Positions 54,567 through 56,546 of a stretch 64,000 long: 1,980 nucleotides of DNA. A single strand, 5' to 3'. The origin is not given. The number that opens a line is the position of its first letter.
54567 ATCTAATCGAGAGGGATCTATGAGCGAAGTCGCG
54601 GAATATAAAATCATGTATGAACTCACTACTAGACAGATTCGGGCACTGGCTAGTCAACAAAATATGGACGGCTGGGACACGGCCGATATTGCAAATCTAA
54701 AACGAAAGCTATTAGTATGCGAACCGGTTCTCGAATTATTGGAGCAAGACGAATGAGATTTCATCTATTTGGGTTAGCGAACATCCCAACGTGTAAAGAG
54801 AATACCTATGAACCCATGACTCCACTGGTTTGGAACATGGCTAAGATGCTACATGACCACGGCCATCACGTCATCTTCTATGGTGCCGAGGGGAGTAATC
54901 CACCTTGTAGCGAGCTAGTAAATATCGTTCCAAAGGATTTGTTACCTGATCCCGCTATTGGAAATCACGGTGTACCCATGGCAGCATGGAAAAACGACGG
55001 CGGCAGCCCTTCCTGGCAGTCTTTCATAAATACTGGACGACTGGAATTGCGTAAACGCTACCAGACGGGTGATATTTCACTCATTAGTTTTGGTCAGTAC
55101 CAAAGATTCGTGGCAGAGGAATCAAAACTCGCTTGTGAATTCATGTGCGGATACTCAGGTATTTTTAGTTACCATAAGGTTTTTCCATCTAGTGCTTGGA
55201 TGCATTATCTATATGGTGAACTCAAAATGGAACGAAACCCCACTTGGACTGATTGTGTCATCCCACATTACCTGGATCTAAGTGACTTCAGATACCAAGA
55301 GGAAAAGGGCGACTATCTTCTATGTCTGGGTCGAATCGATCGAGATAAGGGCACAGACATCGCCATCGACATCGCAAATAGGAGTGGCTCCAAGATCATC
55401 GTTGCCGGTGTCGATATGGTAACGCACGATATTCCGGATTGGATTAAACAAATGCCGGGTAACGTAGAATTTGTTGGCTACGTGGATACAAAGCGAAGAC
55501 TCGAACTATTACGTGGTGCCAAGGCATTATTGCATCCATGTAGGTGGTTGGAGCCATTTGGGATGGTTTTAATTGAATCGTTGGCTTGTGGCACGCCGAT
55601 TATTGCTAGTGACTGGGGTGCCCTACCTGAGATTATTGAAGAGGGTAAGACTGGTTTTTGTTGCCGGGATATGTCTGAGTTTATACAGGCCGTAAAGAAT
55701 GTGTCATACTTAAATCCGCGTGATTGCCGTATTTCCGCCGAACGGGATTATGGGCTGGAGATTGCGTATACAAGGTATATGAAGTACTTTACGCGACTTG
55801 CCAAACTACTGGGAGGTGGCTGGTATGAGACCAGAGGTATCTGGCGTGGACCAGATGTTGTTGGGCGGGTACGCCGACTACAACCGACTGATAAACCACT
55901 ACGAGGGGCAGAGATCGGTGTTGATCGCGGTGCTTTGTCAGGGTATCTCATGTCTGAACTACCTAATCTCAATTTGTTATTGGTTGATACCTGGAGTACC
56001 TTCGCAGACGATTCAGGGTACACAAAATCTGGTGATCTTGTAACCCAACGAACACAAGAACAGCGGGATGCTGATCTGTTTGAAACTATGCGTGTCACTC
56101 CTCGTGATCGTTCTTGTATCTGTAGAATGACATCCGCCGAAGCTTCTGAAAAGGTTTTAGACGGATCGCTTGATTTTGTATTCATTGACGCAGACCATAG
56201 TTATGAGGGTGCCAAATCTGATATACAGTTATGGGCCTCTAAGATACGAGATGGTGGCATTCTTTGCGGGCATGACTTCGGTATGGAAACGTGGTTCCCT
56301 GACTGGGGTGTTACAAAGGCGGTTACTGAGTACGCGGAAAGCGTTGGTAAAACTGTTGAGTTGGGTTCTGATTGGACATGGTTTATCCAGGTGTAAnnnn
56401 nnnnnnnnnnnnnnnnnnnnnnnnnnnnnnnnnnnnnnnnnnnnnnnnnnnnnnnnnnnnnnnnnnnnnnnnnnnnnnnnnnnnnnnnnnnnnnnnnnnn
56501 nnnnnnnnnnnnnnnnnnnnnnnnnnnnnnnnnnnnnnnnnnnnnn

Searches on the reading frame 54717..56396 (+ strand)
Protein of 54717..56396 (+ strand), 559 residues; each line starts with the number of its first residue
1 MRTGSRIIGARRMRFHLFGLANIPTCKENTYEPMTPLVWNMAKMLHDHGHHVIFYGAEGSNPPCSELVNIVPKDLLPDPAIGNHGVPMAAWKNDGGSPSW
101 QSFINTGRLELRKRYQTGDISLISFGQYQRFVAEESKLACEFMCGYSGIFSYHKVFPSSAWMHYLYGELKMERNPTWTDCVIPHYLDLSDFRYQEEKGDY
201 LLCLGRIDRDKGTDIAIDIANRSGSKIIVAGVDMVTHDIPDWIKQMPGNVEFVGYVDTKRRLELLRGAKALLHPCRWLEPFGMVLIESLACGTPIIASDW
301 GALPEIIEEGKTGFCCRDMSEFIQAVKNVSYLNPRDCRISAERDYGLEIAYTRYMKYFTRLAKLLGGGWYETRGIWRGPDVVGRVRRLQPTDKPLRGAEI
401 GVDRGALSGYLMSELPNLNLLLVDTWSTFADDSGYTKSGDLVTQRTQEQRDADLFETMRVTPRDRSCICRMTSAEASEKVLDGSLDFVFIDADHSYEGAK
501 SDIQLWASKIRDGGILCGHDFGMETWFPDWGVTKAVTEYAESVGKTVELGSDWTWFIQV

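Call 3: search_protein_families(library=pfam, proteins=[window:54717-56396:+], max_evalue=0.01)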
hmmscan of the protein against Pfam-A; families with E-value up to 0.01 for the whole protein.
window:54717-56396:+ (559 aa): 5 families
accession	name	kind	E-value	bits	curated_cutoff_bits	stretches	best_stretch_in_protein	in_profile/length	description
PF00534.26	Glycos_transf_1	-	3.7e-22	79.1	26.4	1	196-318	13-142/172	Glycosyl transferases group 1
PF13692.12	Glyco_trans_1_4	-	8e-20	72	27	1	200-328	3-138/142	Glycosyl transferases group 1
PF13578.12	Methyltransf_24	-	1.5e-13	52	26.3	1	399-521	2-105/105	Methyltransferase domain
PF13524.12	Glyco_trans_1_2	-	2.8e-07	31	25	1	224-335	14-116/144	Glycosyl transferase-like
PF20706.3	GT4-conflict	-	7.8e-05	22.3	26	1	197-299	196-312/385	Family 4 Glycosyltransferase in conflict systems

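Call 4: search_protein_families(library=phrogs, proteins=[window:54717-56396:+], max_evalue=0.001)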
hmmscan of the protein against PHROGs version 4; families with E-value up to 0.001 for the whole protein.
window:54717-56396:+ (559 aa): 4 families
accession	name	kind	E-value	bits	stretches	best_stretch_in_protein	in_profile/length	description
phrog_3408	-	moron, auxiliary metabolic gene and host takeover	3e-60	205.5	1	11-372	3-361/363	glycosyltransferase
phrog_2675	-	other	1.4e-18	67.7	1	397-542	320-461/599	DNA methyltransferase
phrog_2170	-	moron, auxiliary metabolic gene and host takeover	1.8e-15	57.9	1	175-310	148-296/374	glycosyltransferase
phrog_26352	-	unknown function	0.00016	21.7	1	158-324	136-294/346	-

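Call 9: search_protein_families(library=ncbifam, proteins=[window:54717-56396:+], max_evalue=0.01)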
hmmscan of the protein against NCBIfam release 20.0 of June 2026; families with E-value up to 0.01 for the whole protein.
window:54717-56396:+ (559 aa): 21 families
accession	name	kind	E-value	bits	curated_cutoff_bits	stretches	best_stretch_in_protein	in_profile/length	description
NF041010.1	glycosy_Agl16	equivalog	1.3e-13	50.6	575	1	193-329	174-315/352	glycosylation protein Agl16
NF053787.1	GlcN_PG_synth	equivalog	2.3e-11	43.2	480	1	200-342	199-340/361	N-acetylglucosaminyl phosphatidylglycerol synthase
TIGR02149.1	glgA_Coryne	subfamily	4e-10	39.4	302.4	1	197-316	203-331/391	glycogen synthase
TIGR03999.1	thiol_BshA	equivalog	9.1e-10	38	273.7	1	246-317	253-321/375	N-acetyl-alpha-D-glucosaminyl L-malate synthase BshA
NF041876.1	EPS_EpsE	equivalog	2.1e-09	37.1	400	1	244-316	272-343/389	exopolysaccharide biosynthesis GT4 family glycosyltransferase EpsE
NF053513.1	Gtran_IagA_BgsA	equivalog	9.3e-09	34.7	460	1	201-330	164-297/333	LTA glycolipid anchor biosynthesis glycosyltransferase, IagA/BgsA family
TIGR03449.1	mycothiol_MshA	equivalog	4.3e-08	32.5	462.5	1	257-329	293-366/406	D-inositol-3-phosphate glycosyltransferase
NF046085.1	XrtY_assoc_Gly1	equivalog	2.6e-07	29.8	400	1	200-328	211-345/387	XrtY-associated glycosyltransferase XYAG1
NF001901.0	PRK00654.1-5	equivalog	2.6e-07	29.5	649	1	191-327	309-451/502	glycogen synthase GlgA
NF038298.1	EPS_HpsO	equivalog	3.3e-07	29.4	575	1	273-329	293-349/388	hormogonium polysaccharide biosynthesis glycosyltransferase HpsO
NF049987.1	DaglGlyslTfaseDgs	equivalog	1.8e-06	27.1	500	1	234-330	198-293/332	processive diacylglycerol alpha-glucosyltransferase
TIGR04047.1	MSMEG_0565_glyc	hypoth_equivalog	3e-06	26.6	259.85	1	245-312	254-320/373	MSMEG_0565 family glycosyltransferase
TIGR02095.1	glgA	subfamily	8.8e-06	24.6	328.45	1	197-317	293-424/477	glycogen/starch synthase, ADP-glucose type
NF012028.0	PRK15484.1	subfamily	1e-05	24.8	618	1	241-317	250-326/380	lipopolysaccharide N-acetylglucosaminyltransferase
NF038295.1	EPS_HpsP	equivalog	1.6e-05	24.1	550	1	197-337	206-356/388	hormogonium polysaccharide biosynthesis glycosyltransferase HpsP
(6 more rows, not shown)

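Call 61: search_dna_similar(query=window:54717-56396:+, collection=phages, mode=protein, max_rows=15)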
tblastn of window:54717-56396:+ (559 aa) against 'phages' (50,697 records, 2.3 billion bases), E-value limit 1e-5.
Records with a match: 67; places in all: 114; records where one place covers at least 80% of the query: 0.
Best place of each record, by identity: <60% 67.
By first word of the organism name: Synechococcus 56; Bacteriophage 8; uncultured 2; Lokiarchaeota 1.
By host as written in the record: - 55; Synechococcus sp. WH 7803 4; Synechococcus sp. 3; Synechococcus sp. CBW1002 2; Synechococcus sp. WH7803 2; Candidatus Lokiarchaeota archaeon 6Rcc_78 1.
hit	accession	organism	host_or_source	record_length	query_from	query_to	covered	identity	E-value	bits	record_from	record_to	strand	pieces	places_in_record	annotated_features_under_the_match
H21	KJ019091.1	Synechococcus phage ACG-2014f_Syn7803US26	-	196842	13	371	64%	36.9%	5e-51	194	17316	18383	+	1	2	group 1 glycosyl transferase | hypothetical protein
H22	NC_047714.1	Synechococcus phage ACG-2014f_Syn7803US26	-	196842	13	371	64%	36.9%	5e-51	194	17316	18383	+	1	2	glycosyltransferase | hypothetical protein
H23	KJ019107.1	Synechococcus phage ACG-2014f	-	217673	13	371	64%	36.9%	5e-51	194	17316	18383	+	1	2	group 1 glycosyl transferase | hypothetical protein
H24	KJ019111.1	Synechococcus phage ACG-2014f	-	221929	13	371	64%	36.9%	5e-51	194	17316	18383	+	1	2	group 1 glycosyl transferase | hypothetical protein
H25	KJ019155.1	Synechococcus phage ACG-2014f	-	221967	13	371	64%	36.9%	5e-51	194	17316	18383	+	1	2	group 1 glycosyl transferase | hypothetical protein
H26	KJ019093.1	Synechococcus phage ACG-2014f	-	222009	13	371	64%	36.9%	5e-51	194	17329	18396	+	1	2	group 1 glycosyl transferase | hypothetical protein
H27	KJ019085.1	Synechococcus phage ACG-2014f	-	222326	13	371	64%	36.9%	5e-51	194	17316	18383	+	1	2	group 1 glycosyl transferase | hypothetical protein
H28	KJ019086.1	Synechococcus phage ACG-2014f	-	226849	13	371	64%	36.9%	5e-51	194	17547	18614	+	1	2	group 1 glycosyl transferase | hypothetical protein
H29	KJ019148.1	Synechococcus phage ACG-2014f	-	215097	13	371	64%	36.9%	5e-51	194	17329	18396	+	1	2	group 1 glycosyl transferase | hypothetical protein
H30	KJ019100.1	Synechococcus phage ACG-2014f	-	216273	13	371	64%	36.9%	5e-51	194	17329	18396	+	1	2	group 1 glycosyl transferase | hypothetical protein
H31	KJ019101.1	Synechococcus phage ACG-2014f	-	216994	13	371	64%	36.9%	5e-51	194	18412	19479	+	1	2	group 1 glycosyl transferase | hypothetical protein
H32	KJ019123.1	Synechococcus phage ACG-2014f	-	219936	13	371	64%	36.9%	5e-51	194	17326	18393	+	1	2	group 1 glycosyl transferase | hypothetical protein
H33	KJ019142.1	Synechococcus phage ACG-2014f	-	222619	13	371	64%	36.9%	5e-51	194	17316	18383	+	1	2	group 1 glycosyl transferase | hypothetical protein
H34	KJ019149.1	Synechococcus phage ACG-2014f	-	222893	13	371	64%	36.9%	5e-51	194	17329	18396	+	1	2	group 1 glycosyl transferase | hypothetical protein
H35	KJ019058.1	Synechococcus phage ACG-2014f_Syn7803C8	-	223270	13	371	64%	36.9%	5e-51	194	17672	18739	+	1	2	group 1 glycosyl transferase | hypothetical protein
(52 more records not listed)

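Call 74: search_protein_families(library=padloc, proteins=[window:54717-56396:+], max_evalue=0.001)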
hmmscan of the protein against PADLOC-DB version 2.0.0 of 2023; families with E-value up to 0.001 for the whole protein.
window:54717-56396:+ (559 aa): 0 families
